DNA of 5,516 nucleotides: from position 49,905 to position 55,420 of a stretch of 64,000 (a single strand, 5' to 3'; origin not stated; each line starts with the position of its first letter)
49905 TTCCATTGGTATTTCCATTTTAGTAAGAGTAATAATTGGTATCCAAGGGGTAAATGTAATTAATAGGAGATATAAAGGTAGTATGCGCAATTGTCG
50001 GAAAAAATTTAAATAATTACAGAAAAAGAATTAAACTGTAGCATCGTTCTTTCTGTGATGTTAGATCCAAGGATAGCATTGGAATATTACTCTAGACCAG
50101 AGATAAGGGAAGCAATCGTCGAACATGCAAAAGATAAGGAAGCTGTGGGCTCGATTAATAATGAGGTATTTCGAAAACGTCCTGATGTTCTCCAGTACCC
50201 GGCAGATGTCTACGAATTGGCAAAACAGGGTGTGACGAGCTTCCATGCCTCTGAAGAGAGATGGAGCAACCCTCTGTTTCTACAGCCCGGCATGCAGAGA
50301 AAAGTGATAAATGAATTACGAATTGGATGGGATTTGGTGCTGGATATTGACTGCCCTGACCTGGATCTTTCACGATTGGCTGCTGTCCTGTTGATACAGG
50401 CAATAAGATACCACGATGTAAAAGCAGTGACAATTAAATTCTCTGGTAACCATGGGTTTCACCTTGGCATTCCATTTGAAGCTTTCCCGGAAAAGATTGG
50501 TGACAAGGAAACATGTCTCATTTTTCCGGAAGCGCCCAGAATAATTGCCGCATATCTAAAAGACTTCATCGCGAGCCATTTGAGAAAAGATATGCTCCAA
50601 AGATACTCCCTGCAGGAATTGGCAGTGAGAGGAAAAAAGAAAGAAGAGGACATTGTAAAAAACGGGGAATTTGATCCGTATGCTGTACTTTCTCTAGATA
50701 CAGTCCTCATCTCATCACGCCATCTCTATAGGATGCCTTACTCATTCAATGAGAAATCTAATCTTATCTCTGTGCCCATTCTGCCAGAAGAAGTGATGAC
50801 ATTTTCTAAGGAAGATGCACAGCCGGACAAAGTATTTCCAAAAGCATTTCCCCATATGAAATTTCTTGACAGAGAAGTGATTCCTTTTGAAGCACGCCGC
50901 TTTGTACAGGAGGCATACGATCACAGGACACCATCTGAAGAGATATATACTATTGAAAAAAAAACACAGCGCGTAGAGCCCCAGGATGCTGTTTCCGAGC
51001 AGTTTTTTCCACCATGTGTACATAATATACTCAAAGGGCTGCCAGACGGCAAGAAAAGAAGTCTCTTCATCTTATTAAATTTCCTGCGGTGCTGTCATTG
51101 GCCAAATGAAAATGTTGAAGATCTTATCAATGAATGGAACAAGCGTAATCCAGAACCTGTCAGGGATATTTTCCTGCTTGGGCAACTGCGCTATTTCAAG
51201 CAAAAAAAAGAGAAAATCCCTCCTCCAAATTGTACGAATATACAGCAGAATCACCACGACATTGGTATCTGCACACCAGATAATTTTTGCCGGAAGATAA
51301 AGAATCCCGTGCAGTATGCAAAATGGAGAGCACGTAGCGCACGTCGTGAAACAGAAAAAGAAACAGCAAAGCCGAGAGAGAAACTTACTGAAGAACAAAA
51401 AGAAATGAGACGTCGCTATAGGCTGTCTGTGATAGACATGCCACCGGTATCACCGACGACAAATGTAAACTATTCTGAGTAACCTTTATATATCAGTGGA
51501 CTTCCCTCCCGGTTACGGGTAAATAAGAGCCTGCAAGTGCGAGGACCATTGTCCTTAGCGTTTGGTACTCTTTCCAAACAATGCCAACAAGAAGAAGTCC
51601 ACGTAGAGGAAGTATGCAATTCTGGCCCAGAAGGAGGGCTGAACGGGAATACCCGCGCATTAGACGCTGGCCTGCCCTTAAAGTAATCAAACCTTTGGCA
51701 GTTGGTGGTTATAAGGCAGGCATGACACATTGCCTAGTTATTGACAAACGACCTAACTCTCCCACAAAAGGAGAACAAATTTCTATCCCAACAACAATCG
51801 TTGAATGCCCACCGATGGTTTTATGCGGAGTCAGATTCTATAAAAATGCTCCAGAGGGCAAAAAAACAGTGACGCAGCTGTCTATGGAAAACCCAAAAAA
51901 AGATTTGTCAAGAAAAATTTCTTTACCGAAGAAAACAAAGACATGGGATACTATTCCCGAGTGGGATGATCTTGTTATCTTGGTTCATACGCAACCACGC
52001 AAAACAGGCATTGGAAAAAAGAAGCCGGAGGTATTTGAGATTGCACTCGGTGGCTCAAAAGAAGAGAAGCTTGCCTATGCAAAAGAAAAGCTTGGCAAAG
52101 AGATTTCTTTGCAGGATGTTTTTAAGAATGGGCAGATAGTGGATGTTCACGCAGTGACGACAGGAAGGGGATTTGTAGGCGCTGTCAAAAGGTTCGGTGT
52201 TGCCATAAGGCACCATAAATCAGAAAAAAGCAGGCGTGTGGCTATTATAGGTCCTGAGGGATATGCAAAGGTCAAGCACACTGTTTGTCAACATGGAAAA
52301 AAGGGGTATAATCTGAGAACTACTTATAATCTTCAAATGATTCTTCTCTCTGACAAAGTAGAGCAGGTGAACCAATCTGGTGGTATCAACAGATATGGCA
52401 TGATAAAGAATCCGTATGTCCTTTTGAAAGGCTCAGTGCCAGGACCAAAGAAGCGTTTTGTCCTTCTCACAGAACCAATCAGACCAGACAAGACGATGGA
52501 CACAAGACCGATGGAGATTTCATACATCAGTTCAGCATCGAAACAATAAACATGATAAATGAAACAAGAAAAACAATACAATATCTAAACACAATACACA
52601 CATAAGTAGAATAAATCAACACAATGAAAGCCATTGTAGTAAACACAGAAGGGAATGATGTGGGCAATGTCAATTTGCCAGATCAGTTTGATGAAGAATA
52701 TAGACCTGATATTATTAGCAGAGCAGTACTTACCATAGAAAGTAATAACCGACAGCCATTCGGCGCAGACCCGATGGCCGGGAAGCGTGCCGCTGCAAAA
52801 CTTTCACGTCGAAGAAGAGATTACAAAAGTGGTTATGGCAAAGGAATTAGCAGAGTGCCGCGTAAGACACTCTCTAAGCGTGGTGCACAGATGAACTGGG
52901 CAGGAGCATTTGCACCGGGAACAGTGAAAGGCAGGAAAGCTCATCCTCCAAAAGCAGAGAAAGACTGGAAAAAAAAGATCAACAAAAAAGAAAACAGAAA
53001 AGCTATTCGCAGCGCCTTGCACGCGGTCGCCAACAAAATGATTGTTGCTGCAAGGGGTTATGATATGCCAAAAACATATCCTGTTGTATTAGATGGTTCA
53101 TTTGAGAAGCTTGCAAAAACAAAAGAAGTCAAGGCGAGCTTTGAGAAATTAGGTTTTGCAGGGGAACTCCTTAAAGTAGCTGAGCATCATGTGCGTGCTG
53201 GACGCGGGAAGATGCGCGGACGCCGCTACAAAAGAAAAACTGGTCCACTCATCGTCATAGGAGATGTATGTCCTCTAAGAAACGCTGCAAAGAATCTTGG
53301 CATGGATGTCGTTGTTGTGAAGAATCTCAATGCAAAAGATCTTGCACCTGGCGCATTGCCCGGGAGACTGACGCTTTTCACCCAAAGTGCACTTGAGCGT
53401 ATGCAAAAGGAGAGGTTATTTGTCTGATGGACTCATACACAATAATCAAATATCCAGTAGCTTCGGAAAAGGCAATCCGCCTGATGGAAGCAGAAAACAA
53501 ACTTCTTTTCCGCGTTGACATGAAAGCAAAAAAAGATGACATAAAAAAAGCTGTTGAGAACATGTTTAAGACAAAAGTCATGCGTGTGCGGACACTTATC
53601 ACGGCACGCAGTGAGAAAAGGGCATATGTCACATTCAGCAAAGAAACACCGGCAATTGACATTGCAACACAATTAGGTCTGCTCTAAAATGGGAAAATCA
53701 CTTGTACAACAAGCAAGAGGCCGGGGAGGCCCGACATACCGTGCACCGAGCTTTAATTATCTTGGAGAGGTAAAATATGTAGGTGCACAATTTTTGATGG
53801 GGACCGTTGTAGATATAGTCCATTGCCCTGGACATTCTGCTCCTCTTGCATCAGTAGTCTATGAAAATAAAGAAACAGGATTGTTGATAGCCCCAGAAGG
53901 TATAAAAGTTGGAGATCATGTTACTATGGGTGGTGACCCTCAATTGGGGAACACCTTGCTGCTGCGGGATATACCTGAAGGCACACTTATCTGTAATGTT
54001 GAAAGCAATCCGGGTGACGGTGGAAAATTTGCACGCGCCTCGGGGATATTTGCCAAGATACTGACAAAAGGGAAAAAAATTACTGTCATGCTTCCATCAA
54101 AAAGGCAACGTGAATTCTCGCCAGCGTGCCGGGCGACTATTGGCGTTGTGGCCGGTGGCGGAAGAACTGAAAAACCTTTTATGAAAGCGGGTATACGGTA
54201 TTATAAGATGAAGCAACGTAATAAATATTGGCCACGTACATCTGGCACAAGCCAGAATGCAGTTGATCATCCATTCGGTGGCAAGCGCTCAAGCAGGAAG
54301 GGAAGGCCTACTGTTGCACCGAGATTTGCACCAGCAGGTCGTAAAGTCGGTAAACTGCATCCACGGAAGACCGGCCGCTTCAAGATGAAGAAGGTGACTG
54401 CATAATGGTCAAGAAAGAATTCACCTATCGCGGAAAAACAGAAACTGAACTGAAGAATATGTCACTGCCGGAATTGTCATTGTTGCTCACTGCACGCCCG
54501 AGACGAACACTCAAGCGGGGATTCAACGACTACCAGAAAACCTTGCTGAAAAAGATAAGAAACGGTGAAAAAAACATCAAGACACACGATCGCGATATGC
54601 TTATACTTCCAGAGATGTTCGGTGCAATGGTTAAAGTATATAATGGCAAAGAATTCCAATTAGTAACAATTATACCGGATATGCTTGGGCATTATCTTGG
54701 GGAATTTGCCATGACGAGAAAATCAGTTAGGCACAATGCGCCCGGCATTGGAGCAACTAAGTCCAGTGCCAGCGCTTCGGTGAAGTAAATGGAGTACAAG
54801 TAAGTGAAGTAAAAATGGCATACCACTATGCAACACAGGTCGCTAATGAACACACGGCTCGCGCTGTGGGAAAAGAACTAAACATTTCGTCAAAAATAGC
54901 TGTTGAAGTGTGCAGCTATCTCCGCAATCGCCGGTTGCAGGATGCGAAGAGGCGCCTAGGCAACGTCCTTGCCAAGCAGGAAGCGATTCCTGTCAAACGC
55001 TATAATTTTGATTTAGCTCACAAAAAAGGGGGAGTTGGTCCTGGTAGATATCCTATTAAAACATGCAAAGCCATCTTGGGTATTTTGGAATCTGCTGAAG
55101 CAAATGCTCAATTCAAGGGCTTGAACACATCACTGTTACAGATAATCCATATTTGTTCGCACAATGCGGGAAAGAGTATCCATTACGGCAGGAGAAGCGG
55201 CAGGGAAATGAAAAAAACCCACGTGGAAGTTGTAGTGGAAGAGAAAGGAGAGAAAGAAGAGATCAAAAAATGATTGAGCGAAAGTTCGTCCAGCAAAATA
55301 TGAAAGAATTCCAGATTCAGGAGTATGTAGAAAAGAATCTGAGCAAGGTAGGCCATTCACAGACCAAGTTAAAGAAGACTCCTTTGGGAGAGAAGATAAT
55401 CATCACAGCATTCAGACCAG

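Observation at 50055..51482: Apparent single-polypeptide primase: PriS catalytic domain plus C-terminal Cys-rich (PriL-CTD-like) module, next to a mini-Toprim gene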

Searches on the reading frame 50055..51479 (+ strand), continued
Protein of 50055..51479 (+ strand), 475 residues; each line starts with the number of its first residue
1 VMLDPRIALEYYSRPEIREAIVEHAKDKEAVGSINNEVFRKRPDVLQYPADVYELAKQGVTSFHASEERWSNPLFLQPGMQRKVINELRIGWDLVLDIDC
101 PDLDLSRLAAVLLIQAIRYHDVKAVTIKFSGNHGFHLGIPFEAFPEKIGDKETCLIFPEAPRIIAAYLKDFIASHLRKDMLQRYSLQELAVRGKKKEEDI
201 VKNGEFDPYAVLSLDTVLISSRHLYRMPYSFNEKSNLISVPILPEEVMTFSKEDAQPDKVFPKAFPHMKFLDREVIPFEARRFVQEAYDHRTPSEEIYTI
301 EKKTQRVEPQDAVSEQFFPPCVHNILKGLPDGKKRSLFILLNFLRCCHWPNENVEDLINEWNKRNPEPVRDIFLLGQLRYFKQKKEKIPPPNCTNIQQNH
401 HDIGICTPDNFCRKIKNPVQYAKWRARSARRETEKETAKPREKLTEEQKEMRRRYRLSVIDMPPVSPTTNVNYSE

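Call 21: search_protein_representatives(protein=window:50055-51479:+)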
Query: 475 residues. Proteins with E-value up to 0.001 (for the whole library): 650; up to 1e-10: 499; up to 1e-30: 301. The best 150 are listed.
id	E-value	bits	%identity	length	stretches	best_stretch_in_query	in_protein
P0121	3.3e-123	428.7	49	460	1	8-440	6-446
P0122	3.8e-122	425.2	48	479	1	8-435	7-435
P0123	5.1e-121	421.5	51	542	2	203-456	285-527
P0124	7.5e-119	414.4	47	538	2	208-459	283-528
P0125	7.8e-117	407.7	47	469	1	8-441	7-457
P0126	1.6e-115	403.4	45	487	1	11-454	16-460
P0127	1.5e-114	400.2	49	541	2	205-456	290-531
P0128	1.8e-114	400.0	47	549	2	196-456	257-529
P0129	6.4e-113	394.8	44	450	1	8-456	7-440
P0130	1.3e-112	393.8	46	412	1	2-427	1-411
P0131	1.9e-112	393.2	47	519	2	206-457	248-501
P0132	3.3e-111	389.2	45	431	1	9-426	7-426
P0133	3.5e-111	389.1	46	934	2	127-440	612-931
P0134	6.5e-111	388.2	44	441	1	9-425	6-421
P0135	7.7e-111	387.9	47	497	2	195-422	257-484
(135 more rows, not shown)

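Call 22: fold_search(model_id=the predicted structure, library=pdb)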
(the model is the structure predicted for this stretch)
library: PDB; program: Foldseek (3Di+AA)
matches with E <= 10: 136; with E <= 0.001: 51
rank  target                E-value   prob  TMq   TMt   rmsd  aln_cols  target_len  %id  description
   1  6sa1_D                1.0e-06  1.00  0.38  0.52   6.5       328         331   14  Post catalytic complex of Prim-PolC from Mycobacterium smegmatis with gapped DNA and 3'-dUTP (released 2020-11-18)
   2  5op0_B                1.6e-06  1.00  0.36  0.49   5.9       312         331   13  Structure of Prim-PolC from Mycobacterium smegmatis (released 2017-11-15)
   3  6sa1_A                1.9e-06  1.00  0.36  0.51   7.1       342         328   13  Post catalytic complex of Prim-PolC from Mycobacterium smegmatis with gapped DNA and 3'-dUTP (released 2020-11-18)
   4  6sa0_A                3.2e-06  1.00  0.37  0.51   6.5       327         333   14  Ternary complex of Prim-PolC from Mycobacterium smegmatis with 2nt gapped DNA and UpNHpp (released 2020-11-18)
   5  5op0_A                3.8e-06  1.00  0.36  0.50   6.7       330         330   13  Structure of Prim-PolC from Mycobacterium smegmatis (released 2017-11-15)
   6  6r4s_A                5.7e-06  1.00  0.31  0.38  13.4       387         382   17  Crystal structure of the Pri1 subunit of human primase bound to ATP (released 2019-09-11)
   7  6r4t_D                8.3e-06  1.00  0.31  0.37  13.6       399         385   16  Crystal structure of the Pri1 subunit of human primase bound to vidarabine triphosphate (released 2019-09-11)
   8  2r9l_B                1.1e-05  1.00  0.35  0.56   5.7       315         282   13  Polymerase Domain from Mycobacterium tuberculosis Ligase D in complex with DNA (released 2008-01-08)
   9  3pky_B                1.1e-05  1.00  0.33  0.52   6.3       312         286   14  Polymerase Domain from Mycobacterium tuberculosis Ligase D in complex with DNA, UTP and Manganese. (released 2011-02-16)
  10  2irx                  1.3e-05  1.00  0.37  0.58   5.5       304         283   14  Crystal Structure of the Polymerase Domain from Mycobacterium tuberculosis Ligase D with GTP and Manganese. (released 2007-01-02)
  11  6r4u_A                1.3e-05  1.00  0.31  0.38  13.6       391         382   15  Crystal structure of the Pri1 subunit of human primase bound to fludarabine triphosphate (released 2019-09-11)
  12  4rr2_C                1.3e-05  1.00  0.31  0.37  13.4       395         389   15  Crystal structure of human primase (released 2015-01-21)
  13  2r9l_A                1.7e-05  1.00  0.34  0.53   6.7       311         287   14  Polymerase Domain from Mycobacterium tuberculosis Ligase D in complex with DNA (released 2008-01-08)
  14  2iru_A                1.9e-05  1.00  0.36  0.56   5.5       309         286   14  Crystal Structure of the Polymerase Domain from Mycobacterium tuberculosis Ligase D (released 2007-01-02)
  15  2iry_A                1.9e-05  1.00  0.34  0.54   6.1       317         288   14  Crystal Structure of the Polymerase Domain from Mycobacterium tuberculosis Ligase D with dGTP and Manganese. (released 2007-01-02)
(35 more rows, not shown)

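Call 23: search_solved_structures(query=A1, max_evalue=1, show_alignments=4)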
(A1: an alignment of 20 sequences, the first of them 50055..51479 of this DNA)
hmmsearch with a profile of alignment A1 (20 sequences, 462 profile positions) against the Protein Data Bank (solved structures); distinct sequences matched with E-value up to 1: 3.
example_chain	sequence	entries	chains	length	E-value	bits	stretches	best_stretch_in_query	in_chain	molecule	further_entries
9f26_B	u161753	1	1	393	5.8e-09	38.5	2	387-436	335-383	DNA primase large subunit PriL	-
6hr7_A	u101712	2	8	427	0.17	13.9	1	195-293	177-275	HMG-CoA reductase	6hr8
1zt2_A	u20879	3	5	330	0.49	12.4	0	126-140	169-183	DNA primase small subunit | DNA primase small subunit PriS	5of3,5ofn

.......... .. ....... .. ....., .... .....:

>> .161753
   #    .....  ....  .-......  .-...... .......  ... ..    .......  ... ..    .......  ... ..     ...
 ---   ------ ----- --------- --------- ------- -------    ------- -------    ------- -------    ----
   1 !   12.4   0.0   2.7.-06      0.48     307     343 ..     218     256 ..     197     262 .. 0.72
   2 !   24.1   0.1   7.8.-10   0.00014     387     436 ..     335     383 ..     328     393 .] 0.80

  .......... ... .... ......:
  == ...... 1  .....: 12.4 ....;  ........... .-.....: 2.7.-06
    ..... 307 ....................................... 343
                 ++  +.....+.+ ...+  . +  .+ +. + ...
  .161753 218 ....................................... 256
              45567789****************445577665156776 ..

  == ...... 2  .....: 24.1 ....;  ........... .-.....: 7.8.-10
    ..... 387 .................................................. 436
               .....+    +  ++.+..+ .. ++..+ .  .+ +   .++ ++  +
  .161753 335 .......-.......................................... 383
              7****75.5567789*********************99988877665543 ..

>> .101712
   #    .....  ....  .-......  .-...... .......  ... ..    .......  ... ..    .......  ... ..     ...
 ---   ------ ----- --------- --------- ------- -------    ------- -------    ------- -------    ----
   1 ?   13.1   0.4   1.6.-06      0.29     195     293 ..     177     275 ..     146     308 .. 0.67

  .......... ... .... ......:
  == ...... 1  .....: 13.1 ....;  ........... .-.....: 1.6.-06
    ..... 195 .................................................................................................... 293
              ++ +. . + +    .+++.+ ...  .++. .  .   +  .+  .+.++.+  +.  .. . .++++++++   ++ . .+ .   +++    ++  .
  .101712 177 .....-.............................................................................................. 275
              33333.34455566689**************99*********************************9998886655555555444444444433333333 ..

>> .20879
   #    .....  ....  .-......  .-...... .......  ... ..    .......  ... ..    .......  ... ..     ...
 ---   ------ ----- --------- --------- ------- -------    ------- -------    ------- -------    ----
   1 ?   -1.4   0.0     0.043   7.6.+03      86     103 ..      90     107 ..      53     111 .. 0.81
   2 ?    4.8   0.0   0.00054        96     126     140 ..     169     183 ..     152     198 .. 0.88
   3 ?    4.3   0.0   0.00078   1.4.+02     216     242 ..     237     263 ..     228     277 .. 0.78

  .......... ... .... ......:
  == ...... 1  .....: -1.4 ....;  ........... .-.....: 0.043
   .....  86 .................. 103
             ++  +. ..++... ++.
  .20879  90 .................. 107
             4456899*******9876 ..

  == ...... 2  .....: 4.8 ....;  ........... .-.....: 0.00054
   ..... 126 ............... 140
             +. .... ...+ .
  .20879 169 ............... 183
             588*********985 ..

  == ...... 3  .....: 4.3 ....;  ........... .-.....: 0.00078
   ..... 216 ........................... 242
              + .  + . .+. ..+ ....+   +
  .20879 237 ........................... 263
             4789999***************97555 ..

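Call 43: find_related_loci(query=A3, collection=metagenome_contigs, flank=6000)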
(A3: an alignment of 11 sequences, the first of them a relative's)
Query A3 (425 aa) in metagenome_contigs; peptide patterns used: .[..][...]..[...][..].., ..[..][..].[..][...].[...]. (x = any residue, [..] = any of these).
600 stretches matched a pattern (row limit reached: there are more); 556 encode a relative of the query (tblastn E <= 1e-3); the best 80 are kept; 80 distinct loci.
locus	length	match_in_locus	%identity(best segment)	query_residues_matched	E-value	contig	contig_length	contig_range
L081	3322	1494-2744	66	1-416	0e+0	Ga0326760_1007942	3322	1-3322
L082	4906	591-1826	54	2-410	1e-141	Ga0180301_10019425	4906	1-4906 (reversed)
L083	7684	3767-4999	50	4-410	2e-139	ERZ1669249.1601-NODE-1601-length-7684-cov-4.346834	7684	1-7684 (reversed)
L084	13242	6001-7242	51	4-410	9e-137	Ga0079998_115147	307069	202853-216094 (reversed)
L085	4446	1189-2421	51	4-410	4e-137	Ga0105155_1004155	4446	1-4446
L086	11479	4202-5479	48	4-423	8e-135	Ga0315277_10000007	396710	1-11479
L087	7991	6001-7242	50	4-410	4e-134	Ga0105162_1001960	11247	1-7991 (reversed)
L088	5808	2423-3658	50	6-410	1e-133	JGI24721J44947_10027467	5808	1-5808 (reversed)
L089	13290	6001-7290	47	1-423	4e-132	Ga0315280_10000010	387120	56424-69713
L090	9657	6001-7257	48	4-418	5e-131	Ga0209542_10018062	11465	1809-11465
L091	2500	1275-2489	50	4-405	6e-138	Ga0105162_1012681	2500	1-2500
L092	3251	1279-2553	48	6-424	2e-135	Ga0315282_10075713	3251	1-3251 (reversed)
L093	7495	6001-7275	49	1-420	8e-131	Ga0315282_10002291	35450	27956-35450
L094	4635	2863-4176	45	4-422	5e-131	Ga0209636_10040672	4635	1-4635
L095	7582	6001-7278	46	3-415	9e-130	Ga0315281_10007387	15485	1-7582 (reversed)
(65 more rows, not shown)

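Call 52: find_encoding_contigs(protein=P0001, flank=3000, max_places=3)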
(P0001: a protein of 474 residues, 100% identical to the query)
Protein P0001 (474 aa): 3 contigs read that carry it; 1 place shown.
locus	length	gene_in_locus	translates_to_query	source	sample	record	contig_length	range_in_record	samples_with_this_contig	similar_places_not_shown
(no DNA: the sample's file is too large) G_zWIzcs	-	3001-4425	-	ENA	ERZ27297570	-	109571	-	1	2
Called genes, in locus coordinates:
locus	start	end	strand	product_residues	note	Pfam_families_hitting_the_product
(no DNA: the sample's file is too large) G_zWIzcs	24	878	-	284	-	PF01435:Peptidase_M48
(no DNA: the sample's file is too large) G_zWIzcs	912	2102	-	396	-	-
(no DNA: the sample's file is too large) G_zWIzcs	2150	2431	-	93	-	-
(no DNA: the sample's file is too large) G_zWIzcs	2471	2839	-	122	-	PF13662:Toprim_4 (weak)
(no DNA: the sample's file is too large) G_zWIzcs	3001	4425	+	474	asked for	-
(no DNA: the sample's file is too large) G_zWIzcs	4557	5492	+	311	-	PF00297:Ribosomal_L3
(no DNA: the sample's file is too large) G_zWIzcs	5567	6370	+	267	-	PF00573:Ribosomal_L4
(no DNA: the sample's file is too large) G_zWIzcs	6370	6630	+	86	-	PF00276:Ribosomal_L23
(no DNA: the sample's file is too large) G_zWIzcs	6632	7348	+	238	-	PF00181:Ribosomal_L2_N (weak), PF03947:Ribosomal_L2_C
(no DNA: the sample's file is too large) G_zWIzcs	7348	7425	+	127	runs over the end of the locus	PF00203:Ribosomal_S19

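Call 65: find_related_loci(query=A1, collection=viral_contigs, flank=5000)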
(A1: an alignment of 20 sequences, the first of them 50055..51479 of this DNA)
Query A1 (475 aa) in viral_contigs; peptide patterns used: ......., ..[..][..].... (x = any residue, [..] = any of these).
42 stretches matched a pattern, but none encodes a relative of the query by tblastn (E <= 1e-3).

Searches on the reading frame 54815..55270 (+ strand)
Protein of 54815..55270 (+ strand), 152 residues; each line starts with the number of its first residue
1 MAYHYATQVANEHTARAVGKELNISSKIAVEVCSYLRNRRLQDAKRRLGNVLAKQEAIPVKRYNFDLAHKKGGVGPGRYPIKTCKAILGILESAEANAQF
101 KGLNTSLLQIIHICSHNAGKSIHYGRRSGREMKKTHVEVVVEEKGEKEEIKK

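Call 60: search_protein_families(library=pfam, proteins=[window:54815-55270:+], max_evalue=0.001)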
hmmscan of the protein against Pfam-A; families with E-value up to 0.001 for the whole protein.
window:54815-55270:+ (152 aa): 1 family
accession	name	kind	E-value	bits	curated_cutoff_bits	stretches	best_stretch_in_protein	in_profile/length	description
PF00237.24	Ribosomal_L22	-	3.4e-09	37.2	28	1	17-141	1-103/104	Ribosomal protein L22p/L17e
